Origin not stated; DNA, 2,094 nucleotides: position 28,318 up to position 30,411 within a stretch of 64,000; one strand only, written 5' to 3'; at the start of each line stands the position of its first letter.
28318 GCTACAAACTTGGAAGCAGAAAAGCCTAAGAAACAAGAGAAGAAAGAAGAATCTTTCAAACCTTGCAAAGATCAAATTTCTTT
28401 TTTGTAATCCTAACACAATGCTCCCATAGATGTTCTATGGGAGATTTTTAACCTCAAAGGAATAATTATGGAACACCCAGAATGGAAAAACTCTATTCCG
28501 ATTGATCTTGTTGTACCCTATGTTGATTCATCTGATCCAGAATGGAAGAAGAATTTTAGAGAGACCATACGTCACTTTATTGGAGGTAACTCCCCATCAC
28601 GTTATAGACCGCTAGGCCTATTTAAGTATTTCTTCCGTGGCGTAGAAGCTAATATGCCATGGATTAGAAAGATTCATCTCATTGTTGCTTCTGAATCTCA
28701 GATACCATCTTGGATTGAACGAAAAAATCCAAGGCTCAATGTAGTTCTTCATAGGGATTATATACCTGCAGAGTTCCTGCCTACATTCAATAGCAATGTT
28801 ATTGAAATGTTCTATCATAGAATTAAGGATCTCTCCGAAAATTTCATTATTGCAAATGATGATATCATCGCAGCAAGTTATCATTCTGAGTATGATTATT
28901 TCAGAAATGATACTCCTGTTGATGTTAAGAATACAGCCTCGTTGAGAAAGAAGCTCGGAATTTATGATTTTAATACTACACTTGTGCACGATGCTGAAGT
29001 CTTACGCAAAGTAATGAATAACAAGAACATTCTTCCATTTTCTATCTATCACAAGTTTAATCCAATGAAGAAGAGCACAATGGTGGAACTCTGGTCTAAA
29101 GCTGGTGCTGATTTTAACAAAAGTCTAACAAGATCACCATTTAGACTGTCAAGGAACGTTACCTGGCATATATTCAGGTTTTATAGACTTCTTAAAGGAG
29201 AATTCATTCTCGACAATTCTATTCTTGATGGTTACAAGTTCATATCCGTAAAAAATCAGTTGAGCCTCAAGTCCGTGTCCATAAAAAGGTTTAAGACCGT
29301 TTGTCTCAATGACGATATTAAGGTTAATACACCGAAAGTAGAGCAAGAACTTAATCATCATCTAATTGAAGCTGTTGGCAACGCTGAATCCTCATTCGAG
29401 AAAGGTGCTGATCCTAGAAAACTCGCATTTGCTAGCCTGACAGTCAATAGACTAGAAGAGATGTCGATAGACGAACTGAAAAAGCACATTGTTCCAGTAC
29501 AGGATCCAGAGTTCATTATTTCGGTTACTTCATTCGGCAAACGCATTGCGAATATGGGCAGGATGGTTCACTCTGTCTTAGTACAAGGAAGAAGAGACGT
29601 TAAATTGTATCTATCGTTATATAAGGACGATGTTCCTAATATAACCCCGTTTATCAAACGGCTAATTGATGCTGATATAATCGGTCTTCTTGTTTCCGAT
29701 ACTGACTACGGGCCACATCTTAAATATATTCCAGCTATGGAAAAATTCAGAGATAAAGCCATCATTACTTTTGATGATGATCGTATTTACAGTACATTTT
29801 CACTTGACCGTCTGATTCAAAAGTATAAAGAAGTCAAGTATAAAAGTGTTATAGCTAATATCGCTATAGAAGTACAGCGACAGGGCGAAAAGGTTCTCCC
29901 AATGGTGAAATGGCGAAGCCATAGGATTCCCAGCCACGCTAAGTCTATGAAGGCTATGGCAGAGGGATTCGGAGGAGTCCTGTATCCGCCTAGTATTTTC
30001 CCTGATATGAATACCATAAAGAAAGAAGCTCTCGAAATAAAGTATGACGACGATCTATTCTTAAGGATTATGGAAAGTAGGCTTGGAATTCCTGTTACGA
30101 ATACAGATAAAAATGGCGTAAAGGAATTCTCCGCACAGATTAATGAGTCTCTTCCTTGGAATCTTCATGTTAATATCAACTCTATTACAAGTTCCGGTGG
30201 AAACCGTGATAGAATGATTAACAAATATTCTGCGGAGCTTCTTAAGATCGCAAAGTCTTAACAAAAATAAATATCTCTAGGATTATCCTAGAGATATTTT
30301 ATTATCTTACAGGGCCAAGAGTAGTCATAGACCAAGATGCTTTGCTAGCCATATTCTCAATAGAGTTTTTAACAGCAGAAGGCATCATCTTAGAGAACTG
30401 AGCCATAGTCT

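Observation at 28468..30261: Stealth-family sugar-1-phosphotransferase fused to a second GT-like domain in a phage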

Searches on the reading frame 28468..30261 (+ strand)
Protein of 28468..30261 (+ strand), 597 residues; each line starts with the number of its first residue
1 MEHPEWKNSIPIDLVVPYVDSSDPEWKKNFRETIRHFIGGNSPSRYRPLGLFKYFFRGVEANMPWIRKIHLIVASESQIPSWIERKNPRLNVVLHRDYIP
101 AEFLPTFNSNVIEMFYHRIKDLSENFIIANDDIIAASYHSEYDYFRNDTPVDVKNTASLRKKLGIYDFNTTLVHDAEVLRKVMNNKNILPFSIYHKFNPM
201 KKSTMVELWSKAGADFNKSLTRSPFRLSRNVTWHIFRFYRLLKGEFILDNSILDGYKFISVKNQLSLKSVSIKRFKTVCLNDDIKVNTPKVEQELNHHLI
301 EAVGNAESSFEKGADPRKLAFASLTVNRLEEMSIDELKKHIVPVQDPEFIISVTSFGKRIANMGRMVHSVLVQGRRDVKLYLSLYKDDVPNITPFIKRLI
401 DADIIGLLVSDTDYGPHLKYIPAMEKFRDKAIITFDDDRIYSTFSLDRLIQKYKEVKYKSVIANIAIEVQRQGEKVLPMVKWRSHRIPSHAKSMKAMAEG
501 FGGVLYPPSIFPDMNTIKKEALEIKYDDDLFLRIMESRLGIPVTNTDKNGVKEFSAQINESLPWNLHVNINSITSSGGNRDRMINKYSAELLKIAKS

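Call 3: search_protein_families(library=pfam, proteins=[window:28468-30261:+], max_evalue=1)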
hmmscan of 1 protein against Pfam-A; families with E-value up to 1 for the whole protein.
window:28468-30261:+ (597 aa): 5 families
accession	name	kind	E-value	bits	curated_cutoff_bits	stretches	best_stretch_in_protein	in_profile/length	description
PF11380.13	Stealth_CR2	-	1.7e-29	102.6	39.4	1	45-148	1-103/108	Stealth protein CR2, conserved region 2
PF17103.10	Stealth_CR4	-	0.0018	18.6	27.4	1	272-318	5-51/55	Stealth protein CR4, conserved region 4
PF13641.12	Glyco_tranf_2_3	-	0.0046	17.4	27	1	348-542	2-200/230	Glycosyltransferase like family 2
PF17101.10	Stealth_CR1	-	0.017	15.3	27.2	1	11-32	2-23/29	Stealth protein CR1, conserved region 1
PF18882.5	DUF5647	-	0.12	12.6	27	1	1-36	18-53/79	Family of unknown function (DUF5647)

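Call 4: search_protein_families(library=ncbifam, proteins=[window:28468-30261:+], max_evalue=1)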
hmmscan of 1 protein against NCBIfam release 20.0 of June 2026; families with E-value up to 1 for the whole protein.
window:28468-30261:+ (597 aa): 2 families
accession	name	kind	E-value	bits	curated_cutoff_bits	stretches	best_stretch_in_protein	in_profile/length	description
NF008381.0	PRK11176.1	equivalog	0.027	12.9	867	1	235-281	389-435/582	lipid A ABC transporter ATP-binding protein/permease MsbA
NF004356.0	PRK05732.1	equivalog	0.24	10.2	384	1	292-343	27-78/395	2-octaprenyl-6-methoxyphenyl hydroxylase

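Call 5: search_protein_families(library=phrogs, proteins=[window:28468-30261:+], max_evalue=1)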
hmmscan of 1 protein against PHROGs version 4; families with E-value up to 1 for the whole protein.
window:28468-30261:+ (597 aa): 0 families

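Call 7: search_dna_similar(query=window:28468-30261:+, collection=phages, mode=protein, max_rows=40)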
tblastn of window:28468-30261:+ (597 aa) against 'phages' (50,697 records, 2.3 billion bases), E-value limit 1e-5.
No match.

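Call 12: find_homologous_proteins(query=window:28468-30261:+, max_evalue=0.001)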
Query window:28468-30261:+ (597 aa): 150 proteins with E <= 0.001 among 8000 candidates; the best 120 are listed.
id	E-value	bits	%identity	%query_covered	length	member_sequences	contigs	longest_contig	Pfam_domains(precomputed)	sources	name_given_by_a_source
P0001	0.0e+0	1352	100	100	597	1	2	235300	PF11380.14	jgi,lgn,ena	-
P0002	4.6e-182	625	50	99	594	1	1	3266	PF11380.14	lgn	-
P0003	9.3e-169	581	46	99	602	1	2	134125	PF11380.14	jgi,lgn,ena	-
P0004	2.3e-101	358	55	52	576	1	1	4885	PF11380.14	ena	-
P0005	1.1e-70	257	41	46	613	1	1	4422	PF11380.14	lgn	-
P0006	2.9e-62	229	36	47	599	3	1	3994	PF11380.14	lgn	-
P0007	9.7e-62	228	41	40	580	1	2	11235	PF11380.14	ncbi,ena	-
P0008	5.3e-60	222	38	45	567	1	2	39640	PF11380.14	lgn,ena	-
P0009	3.0e-46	177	42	46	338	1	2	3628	PF11380.14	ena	-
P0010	2.6e-41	160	33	47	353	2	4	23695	PF11380.14,PF17103.11,PF17101.11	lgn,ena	-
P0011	4.7e-41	159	41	41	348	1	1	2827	PF11380.14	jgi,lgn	-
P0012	1.3e-40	158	40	46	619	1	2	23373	PF11380.14,PF01501.27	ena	-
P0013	2.1e-40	157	32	50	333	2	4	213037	PF11380.14,PF17103.11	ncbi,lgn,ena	-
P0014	4.9e-40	156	34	50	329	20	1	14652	PF11380.14,PF17101.11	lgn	-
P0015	9.1e-40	155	32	51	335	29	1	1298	PF11380.14,PF17103.11,PF17101.11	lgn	-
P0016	2.1e-39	154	31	51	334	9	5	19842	PF11380.14,PF17101.11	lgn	-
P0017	2.7e-39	154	32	49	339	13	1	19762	PF11380.14,PF17102.11,PF17101.11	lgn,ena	-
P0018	7.5e-39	152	36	46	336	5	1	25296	PF11380.14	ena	-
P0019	9.8e-39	152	33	53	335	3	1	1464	PF11380.14,PF17103.11,PF17101.11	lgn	-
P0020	1.2e-38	151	31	50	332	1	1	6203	PF11380.14,PF17103.11,PF17101.11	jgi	jgi:hypothetical protein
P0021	1.3e-38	151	31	51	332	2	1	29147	PF11380.14,PF17103.11,PF17101.11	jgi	jgi:hypothetical protein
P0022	1.7e-38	151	42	38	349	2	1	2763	PF11380.14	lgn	-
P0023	1.7e-38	151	34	46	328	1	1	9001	PF11380.14,PF17101.11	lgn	-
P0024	2.6e-38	150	35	41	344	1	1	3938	PF11380.14,PF17101.11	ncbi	-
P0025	4.2e-38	150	31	50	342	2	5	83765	PF11380.14,PF17101.11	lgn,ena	-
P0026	5.8e-38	149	30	50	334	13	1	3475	PF11380.14,PF17101.11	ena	-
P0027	6.0e-38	149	35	46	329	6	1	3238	PF11380.14,PF17101.11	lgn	-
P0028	6.9e-38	149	31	51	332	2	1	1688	PF11380.14,PF17101.11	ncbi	-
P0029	1.2e-37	148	29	51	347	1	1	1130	PF11380.14,PF17101.11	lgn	-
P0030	1.4e-37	148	30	51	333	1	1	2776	PF11380.14,PF17103.11,PF17101.11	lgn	-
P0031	2.3e-37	147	32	50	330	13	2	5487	PF11380.14,PF17103.11,PF17101.11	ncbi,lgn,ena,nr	ncbi:MAG: Stealth CR1 domain-containing protein [Muribaculaceae bacterium]|nr:Stealth CR1 domain-con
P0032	2.5e-37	147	29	51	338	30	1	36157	PF11380.14,PF17103.11,PF17101.11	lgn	-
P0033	3.8e-37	146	32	51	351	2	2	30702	PF11380.14,PF17102.11,PF17103.11,PF17101.11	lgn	-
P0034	4.9e-37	146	33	50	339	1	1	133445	PF11380.14,PF17101.11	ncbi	-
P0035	6.1e-37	146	36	50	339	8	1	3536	PF11380.14,PF17103.11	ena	-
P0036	7.8e-37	145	32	50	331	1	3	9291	PF11380.14,PF17103.11,PF17101.11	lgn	-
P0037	1.2e-36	145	31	50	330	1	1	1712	PF11380.14,PF17101.11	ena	-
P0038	1.2e-36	145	31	46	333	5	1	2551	PF11380.14,PF17102.11,PF17101.11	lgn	-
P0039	1.3e-36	145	34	51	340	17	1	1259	PF11380.14,PF17102.11,PF17101.11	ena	-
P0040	1.4e-36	145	31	50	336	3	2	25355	PF11380.14,PF17102.11,PF17103.11,PF17101.11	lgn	-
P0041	2.0e-36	144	32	51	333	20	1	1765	PF11380.14,PF17103.11,PF17101.11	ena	-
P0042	2.1e-36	144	30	46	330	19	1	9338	PF11380.14,PF17103.11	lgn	-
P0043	2.4e-36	144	34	42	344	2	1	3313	PF11380.14,PF17101.11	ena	-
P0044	3.4e-36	143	31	50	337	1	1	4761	PF11380.14,PF17101.11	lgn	-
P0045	4.4e-36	143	32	45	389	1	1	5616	PF11380.14,PF17103.11,PF17101.11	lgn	-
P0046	4.7e-36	143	30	50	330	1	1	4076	PF11380.14,PF17103.11,PF17101.11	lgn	-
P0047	5.7e-36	143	34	46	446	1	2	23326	PF11380.14,PF17103.11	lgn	-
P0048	6.7e-36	142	32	50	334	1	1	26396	PF11380.14,PF17102.11,PF17103.11,PF17101.11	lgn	-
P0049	7.3e-36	142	36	40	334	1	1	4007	PF11380.14,PF17101.11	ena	-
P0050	1.6e-35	141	30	50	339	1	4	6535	PF11380.14,PF17101.11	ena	-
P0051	1.7e-35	141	31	50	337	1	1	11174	PF11380.14,PF17101.11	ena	-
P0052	1.8e-35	141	32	51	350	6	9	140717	PF11380.14,PF17101.11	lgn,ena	-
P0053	2.2e-35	141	31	50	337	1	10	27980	PF11380.14,PF17101.11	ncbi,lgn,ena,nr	ncbi:MAG: glycosyl transferase [Lachnospiraceae bacterium]|nr:glycosyl transferase [Lachnospiraceae 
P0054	2.3e-35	141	31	50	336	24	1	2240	PF11380.14,PF17102.11,PF17103.11,PF17101.11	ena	-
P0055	3.1e-35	140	31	50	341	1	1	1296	PF11380.14,PF17101.11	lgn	-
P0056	3.3e-35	140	30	52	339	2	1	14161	PF11380.14,PF17101.11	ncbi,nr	ncbi:MAG: Stealth CR1 domain-containing protein [Clostridiales bacterium]|nr:Stealth CR1 domain-cont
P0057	3.5e-35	140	34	46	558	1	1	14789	PF11380.14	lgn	-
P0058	4.3e-35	140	35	48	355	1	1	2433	PF11380.14,PF17101.11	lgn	-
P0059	4.7e-35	140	33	45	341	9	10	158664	PF11380.14,PF17101.11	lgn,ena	-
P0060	5.7e-35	139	32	50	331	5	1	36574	PF11380.14,PF17101.11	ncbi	-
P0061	9.2e-35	139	30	50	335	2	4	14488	PF11380.14,PF17101.11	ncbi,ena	-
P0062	1.3e-34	138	30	48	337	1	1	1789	PF11380.14,PF17101.11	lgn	-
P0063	2.5e-34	137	32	50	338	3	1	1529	PF11380.14,PF17103.11,PF17101.11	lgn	-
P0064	3.9e-34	136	31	52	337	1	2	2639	PF11380.14,PF17103.11,PF17101.11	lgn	-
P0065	4.1e-34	136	30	50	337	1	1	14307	PF11380.14,PF17101.11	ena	-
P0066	4.3e-34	136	34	46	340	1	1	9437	PF11380.14,PF17101.11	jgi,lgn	jgi:hypothetical protein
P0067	6.0e-34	136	33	50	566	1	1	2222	PF11380.14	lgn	-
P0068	1.3e-33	135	30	50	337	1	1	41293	PF11380.14,PF17101.11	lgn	-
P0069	1.4e-33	135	31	50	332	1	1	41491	PF11380.14,PF17101.11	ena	-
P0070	1.5e-33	135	30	46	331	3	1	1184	PF11380.14,PF17101.11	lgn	-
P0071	2.6e-33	134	31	45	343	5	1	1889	PF11380.14,PF17101.11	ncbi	-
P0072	2.8e-33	134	36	46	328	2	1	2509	PF11380.14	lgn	-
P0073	2.9e-33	134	30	45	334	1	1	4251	PF11380.14,PF17101.11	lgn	-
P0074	3.2e-33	133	33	39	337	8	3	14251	PF11380.14,PF17101.11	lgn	-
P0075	4.1e-33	133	33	52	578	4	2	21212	PF11380.14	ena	-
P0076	4.5e-33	133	28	50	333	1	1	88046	PF11380.14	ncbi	-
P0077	5.9e-33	133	30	51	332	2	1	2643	PF11380.14,PF17101.11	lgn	-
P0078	6.0e-33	133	28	50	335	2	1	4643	PF11380.14,PF17103.11,PF17101.11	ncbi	-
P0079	6.8e-33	132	35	55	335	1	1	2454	PF11380.14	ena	-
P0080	6.9e-33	132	30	51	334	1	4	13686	PF11380.14,PF17103.11,PF17101.11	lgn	-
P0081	7.6e-33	132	29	51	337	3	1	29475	PF11380.14,PF17101.11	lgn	-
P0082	8.6e-33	132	49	24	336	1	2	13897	PF11380.14,PF17101.11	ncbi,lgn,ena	-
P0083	9.3e-33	132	33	50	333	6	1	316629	PF11380.14,PF17103.11,PF17101.11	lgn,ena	-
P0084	9.6e-33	132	32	46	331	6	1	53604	PF11380.14,PF17101.11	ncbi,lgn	-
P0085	9.9e-33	132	32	50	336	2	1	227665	PF11380.14,PF17103.11,PF17101.11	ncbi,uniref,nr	ncbi:stealth family protein [Oribacterium sp. P6A1]|uniref:stealth family protein n=1 Tax=Oribacteri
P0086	1.2e-32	132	30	46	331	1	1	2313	PF11380.14,PF17101.11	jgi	-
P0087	1.2e-32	132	29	50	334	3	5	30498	PF11380.14,PF17103.11,PF17101.11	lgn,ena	-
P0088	1.5e-32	131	31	45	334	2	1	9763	PF11380.14,PF17101.11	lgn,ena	-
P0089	1.5e-32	131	31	50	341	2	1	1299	PF11380.14,PF17101.11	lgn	-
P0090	1.7e-32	131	30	45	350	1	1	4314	PF11380.14,PF17101.11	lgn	-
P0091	2.3e-32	131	30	50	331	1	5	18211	PF11380.14,PF17103.11,PF17101.11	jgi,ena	-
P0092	2.9e-32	130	29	45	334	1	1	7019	PF11380.14,PF17101.11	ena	-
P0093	3.3e-32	130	29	50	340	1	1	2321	PF11380.14,PF17101.11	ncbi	-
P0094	3.4e-32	130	32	46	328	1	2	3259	PF11380.14,PF17101.11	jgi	-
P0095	4.2e-32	130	32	39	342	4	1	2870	PF11380.14,PF17101.11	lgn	-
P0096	4.5e-32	130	29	50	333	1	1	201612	PF11380.14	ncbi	-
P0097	4.9e-32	130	30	51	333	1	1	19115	PF11380.14,PF17101.11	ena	-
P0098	5.1e-32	130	33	46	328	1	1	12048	PF11380.14,PF17101.11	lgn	-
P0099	8.6e-32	129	30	50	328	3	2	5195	PF11380.14,PF17102.11,PF17103.11,PF17101.11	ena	-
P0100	1.8e-31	128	32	40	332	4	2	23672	PF11380.14,PF17101.11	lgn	-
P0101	1.8e-31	128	28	50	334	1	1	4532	PF11380.14,PF17103.11,PF17101.11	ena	-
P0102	2.2e-31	127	32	52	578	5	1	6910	PF11380.14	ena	-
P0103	2.4e-31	127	28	50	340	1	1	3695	PF11380.14,PF17103.11,PF17101.11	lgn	-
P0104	2.6e-31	127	38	37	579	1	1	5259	PF11380.14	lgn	-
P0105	3.2e-31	127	32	40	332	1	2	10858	PF11380.14,PF17101.11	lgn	-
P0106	5.2e-31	126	31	47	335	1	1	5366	PF11380.14,PF17102.11,PF17101.11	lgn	-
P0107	5.9e-31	126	32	51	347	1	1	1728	PF11380.14,PF17101.11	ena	-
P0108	1.1e-30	125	29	51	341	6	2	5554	PF11380.14,PF17101.11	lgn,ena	-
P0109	1.6e-30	125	29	45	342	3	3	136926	PF11380.14,PF17103.11,PF17101.11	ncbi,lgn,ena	-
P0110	4.6e-30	123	29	52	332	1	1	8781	PF11380.14,PF17102.11,PF17101.11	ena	-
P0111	6.4e-30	123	27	50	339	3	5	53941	PF11380.14,PF17101.11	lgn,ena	-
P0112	8.0e-30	122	32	39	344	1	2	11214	PF11380.14,PF17101.11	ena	-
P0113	9.3e-30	122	31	45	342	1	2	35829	PF11380.14,PF17101.11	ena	-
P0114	2.2e-29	121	30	50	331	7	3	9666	PF11380.14,PF17103.11,PF17101.11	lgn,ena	-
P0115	2.3e-29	121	31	45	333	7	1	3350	PF11380.14,PF17103.11,PF17101.11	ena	-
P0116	4.1e-29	120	29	45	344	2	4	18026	PF11380.14,PF17101.11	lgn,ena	-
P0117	4.2e-29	120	28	50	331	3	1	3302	PF11380.14,PF17101.11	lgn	-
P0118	4.4e-29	120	29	45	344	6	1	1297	PF11380.14,PF17101.11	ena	-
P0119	4.5e-29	120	30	39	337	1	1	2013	PF11380.14,PF17101.11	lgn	-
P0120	5.4e-29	120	31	48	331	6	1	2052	PF11380.14,PF17102.11,PF17101.11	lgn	-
